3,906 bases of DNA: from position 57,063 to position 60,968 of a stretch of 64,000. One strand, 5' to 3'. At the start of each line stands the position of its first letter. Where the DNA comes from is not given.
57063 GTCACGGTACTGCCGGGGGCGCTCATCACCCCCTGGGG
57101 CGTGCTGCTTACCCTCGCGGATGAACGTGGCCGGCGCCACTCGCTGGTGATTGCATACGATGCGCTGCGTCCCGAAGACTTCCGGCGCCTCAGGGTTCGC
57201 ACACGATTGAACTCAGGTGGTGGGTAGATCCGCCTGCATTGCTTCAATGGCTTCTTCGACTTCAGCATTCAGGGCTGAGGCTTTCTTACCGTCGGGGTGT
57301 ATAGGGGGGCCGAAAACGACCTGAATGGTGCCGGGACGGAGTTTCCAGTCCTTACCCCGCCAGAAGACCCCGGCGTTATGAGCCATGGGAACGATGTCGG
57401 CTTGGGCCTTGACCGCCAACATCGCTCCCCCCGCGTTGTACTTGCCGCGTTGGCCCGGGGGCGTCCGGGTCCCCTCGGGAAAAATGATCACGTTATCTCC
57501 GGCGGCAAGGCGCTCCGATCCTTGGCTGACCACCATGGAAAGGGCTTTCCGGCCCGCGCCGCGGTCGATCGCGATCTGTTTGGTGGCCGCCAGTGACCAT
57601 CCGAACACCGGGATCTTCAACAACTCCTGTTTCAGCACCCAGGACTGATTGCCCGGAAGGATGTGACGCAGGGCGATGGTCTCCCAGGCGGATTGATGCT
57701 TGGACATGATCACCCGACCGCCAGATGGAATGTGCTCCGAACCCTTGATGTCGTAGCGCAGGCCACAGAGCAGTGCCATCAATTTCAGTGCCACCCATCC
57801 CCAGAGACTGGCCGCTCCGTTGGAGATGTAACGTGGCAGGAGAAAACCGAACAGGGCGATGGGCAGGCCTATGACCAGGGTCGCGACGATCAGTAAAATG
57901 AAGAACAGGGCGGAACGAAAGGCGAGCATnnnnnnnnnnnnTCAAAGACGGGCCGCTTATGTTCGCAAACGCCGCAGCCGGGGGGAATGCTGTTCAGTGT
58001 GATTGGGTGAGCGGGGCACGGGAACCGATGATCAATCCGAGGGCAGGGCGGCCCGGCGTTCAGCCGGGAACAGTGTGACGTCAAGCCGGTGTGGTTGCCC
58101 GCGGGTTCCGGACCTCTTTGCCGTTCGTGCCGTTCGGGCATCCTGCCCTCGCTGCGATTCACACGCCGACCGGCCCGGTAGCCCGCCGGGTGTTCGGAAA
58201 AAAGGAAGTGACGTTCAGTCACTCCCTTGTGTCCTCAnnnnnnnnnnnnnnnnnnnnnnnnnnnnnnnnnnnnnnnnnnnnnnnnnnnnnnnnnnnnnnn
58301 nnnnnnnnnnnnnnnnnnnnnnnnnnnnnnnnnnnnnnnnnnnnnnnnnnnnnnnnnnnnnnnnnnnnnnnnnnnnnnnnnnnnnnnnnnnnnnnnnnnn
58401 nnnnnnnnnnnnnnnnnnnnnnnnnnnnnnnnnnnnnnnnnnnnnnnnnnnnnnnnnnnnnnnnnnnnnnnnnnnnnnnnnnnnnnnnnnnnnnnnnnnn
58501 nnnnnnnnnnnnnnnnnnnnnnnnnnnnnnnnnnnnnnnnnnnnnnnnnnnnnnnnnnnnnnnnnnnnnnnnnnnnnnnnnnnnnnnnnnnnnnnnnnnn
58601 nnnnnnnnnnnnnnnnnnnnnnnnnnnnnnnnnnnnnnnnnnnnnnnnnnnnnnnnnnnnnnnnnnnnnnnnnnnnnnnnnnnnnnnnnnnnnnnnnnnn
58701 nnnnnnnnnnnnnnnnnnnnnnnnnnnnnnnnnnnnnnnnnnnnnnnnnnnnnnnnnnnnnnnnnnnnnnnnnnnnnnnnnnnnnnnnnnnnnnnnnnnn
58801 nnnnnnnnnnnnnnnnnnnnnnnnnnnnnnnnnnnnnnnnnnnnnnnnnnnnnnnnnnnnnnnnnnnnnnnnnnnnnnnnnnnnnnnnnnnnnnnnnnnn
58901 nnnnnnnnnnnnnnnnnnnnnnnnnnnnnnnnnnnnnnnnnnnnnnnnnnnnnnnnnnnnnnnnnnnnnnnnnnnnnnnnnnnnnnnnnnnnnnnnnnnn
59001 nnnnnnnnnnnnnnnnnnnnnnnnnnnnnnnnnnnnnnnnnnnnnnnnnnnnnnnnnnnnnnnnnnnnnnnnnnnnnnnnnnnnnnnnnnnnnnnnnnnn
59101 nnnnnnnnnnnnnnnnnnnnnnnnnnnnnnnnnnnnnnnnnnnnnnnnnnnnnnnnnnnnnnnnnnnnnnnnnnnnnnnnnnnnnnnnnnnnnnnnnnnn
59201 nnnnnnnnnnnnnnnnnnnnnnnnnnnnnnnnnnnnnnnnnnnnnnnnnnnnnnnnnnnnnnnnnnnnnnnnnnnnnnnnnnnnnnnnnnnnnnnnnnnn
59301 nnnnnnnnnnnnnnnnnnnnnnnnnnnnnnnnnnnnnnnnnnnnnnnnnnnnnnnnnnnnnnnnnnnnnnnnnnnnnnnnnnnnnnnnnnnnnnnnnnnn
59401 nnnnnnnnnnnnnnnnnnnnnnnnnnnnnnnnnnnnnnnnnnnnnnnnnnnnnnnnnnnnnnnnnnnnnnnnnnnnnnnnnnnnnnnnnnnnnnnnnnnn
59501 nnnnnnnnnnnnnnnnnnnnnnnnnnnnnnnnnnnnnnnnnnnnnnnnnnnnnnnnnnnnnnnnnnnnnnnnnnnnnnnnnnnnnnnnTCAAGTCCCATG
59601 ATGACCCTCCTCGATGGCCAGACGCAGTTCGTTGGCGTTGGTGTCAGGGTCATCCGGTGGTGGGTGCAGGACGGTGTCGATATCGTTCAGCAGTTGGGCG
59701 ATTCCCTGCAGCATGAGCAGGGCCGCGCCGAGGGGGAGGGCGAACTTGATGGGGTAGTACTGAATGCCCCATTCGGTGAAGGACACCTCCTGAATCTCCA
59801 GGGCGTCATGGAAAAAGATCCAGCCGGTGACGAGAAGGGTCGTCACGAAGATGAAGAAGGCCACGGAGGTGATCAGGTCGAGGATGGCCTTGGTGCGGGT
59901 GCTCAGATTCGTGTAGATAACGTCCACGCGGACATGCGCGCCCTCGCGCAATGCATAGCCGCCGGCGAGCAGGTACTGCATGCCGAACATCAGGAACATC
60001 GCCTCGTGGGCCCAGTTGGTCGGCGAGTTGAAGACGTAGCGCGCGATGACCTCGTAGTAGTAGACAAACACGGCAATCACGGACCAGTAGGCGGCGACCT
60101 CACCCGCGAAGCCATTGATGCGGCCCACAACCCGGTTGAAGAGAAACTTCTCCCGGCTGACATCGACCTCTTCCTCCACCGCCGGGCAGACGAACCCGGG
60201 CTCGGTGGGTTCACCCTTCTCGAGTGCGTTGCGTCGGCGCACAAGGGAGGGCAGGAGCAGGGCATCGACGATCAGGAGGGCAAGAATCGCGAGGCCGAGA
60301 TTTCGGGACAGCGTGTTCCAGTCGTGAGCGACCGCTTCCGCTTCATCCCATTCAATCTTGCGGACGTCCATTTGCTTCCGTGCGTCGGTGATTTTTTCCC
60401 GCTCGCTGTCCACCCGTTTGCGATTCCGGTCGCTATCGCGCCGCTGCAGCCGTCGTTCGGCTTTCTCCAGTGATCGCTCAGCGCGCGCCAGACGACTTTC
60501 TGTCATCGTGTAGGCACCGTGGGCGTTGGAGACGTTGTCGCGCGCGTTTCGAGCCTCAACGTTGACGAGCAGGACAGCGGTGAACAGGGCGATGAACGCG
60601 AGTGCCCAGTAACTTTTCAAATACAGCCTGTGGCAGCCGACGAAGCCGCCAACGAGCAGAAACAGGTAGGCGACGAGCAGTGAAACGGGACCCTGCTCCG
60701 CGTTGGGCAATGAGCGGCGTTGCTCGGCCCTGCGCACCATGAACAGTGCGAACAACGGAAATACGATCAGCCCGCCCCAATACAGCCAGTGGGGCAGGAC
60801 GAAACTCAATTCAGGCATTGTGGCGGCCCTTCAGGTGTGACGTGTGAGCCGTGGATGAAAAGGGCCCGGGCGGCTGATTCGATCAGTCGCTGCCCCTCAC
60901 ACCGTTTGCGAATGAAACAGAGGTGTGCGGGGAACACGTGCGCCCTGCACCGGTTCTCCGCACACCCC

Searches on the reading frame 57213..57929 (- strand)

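Call 78: search_protein_families(library=pfam, proteins=[window:57213-57929:-], max_evalue=0.001)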
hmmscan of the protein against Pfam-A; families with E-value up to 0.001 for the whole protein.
window:57213-57929:- (238 aa): 1 family
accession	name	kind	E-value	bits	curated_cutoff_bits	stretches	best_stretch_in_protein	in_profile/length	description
PF01553.26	Acyltransferase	-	1.3e-20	74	23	1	60-184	3-131/132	Acyltransferase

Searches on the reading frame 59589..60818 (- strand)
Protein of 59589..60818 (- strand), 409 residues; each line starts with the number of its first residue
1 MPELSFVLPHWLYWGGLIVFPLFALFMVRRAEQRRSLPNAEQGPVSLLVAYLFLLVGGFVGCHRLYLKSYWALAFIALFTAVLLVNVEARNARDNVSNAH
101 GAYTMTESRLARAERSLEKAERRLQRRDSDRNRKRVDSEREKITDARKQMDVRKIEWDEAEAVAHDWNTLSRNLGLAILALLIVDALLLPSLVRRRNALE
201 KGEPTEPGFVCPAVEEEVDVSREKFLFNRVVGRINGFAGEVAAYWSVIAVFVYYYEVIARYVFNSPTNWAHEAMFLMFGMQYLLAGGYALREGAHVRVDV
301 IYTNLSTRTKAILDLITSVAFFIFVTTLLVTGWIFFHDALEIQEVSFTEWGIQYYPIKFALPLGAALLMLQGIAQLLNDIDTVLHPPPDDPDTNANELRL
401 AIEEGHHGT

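Call 79: search_protein_families(library=pfam, proteins=[window:59589-60818:-], max_evalue=0.001)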
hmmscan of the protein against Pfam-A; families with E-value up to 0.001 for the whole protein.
window:59589-60818:- (409 aa): 2 families
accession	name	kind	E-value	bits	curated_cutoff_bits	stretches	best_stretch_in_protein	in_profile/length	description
PF04290.18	DctQ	-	9.5e-27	93.9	28.3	1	252-380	4-130/132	Tripartite ATP-independent periplasmic transporters, DctQ component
PF05154.21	TM2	-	4.6e-05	24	27.9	1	45-82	3-39/51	TM2 domain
